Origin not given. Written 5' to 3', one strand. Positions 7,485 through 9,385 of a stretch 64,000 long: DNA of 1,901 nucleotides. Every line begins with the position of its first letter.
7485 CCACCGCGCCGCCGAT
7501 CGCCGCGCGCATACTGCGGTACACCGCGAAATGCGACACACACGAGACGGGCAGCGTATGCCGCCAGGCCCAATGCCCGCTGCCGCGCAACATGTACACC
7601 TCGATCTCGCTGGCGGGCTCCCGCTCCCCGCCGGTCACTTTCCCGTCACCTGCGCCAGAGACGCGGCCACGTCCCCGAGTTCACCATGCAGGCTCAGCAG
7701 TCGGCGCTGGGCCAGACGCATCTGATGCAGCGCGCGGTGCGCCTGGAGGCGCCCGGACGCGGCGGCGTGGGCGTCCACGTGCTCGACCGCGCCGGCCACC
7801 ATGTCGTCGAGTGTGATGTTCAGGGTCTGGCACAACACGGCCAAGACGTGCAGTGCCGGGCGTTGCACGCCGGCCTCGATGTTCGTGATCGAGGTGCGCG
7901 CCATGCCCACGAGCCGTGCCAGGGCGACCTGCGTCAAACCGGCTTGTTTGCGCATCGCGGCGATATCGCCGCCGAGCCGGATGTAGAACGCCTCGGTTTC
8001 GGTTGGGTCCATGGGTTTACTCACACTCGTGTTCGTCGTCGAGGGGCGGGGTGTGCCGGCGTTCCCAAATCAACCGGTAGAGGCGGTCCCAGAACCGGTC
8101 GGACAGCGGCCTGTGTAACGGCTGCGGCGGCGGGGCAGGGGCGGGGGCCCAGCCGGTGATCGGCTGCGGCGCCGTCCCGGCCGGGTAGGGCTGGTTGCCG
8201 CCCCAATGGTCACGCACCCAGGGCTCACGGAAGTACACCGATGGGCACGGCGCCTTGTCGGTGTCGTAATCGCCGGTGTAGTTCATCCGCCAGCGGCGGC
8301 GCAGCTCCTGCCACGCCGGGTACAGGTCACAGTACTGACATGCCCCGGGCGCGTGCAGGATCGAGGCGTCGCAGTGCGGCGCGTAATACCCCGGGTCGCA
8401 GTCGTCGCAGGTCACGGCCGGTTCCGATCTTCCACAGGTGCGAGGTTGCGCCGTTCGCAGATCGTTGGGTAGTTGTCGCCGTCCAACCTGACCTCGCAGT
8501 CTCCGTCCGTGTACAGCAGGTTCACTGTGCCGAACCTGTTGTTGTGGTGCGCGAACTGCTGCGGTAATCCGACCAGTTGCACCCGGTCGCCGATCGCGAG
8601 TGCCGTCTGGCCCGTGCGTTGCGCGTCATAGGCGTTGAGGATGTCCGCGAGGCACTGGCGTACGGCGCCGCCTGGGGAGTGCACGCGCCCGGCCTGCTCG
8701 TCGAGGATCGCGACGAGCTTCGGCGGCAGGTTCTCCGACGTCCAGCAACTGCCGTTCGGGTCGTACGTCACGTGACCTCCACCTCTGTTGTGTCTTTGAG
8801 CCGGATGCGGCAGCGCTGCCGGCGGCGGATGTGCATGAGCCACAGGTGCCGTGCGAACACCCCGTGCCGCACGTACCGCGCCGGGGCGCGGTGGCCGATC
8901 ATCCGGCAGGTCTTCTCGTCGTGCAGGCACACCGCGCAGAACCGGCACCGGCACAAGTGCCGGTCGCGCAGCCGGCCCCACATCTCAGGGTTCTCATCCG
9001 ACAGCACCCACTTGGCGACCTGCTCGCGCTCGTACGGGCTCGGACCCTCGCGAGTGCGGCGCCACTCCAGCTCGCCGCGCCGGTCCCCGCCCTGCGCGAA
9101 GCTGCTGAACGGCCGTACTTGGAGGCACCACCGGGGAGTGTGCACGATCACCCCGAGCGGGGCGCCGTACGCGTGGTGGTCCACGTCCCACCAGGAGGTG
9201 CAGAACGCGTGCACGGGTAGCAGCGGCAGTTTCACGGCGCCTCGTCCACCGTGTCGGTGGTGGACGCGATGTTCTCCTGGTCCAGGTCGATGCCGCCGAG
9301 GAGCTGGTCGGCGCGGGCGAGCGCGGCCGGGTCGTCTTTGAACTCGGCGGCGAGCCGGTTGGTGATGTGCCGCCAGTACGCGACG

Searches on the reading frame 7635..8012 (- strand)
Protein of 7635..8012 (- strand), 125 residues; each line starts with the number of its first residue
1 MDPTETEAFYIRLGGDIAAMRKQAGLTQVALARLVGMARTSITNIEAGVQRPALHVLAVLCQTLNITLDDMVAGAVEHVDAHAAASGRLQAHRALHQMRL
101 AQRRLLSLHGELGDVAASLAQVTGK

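Call 39: search_protein_families(library=pfam, proteins=[window:7635-8012:-], max_evalue=0.01)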
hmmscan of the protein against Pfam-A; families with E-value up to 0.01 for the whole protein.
window:7635-8012:- (125 aa): 5 families
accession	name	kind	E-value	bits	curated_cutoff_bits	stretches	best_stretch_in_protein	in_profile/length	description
PF01381.28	HTH_3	-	3.8e-13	49.7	23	1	17-70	1-54/55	Helix-turn-helix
PF13560.12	HTH_31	-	6.1e-12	46.1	27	1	12-70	1-60/64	Helix-turn-helix domain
PF12844.13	HTH_19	-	6.5e-08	32.8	30.2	1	17-74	4-61/64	Helix-turn-helix domain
PF13443.12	HTH_26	-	3e-07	31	22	1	19-71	4-57/63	Cro/C1-type HTH DNA-binding domain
PF13744.12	HTH_37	-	0.0035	17.6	27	1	12-48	18-54/80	Helix-turn-helix domain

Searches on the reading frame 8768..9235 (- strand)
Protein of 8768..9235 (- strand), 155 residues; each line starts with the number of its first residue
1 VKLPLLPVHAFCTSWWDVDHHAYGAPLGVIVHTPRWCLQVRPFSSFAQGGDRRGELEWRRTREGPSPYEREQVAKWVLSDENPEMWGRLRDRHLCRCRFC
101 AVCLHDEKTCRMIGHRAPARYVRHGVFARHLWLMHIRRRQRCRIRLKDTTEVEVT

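Call 30: find_encoding_contigs(protein=window:8768-9235:-, flank=10000, max_places=3)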
Protein window:8768-9235:- (155 aa): 6 contigs read that carry it; 3 places shown.
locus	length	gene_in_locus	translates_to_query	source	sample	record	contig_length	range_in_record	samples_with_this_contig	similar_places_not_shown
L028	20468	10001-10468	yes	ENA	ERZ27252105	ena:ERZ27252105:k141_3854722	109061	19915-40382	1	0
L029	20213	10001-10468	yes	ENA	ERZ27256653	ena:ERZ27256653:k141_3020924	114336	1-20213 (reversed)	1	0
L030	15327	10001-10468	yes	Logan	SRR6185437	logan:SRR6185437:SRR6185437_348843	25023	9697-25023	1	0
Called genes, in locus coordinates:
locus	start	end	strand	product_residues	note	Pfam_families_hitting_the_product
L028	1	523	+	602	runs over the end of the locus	PF00773:RNB, PF00035:dsrm (faint)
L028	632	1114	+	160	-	-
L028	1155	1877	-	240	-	-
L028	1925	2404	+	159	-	PF00392:GntR, PF13545:HTH_Crp_2 (faint), PF07848:PaaX (faint), PF02082:Rrf2 (faint), PF25213:HVO_A0261_N (faint), PF08220:HTH_DeoR (faint), PF08279:HTH_11 (faint), PF00392:GntR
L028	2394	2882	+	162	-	PF13384:HTH_23 (faint), PF13560:HTH_31 (weak), PF01381:HTH_3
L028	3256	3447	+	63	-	-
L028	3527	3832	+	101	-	-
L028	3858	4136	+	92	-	-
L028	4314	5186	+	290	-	-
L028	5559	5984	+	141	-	-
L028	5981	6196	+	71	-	-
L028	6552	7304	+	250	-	PF01844:HNH, PF14279:HNH_5 (weak)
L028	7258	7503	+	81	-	-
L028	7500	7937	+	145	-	-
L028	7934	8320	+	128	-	-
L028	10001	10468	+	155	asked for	-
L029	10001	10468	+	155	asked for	-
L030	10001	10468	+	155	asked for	-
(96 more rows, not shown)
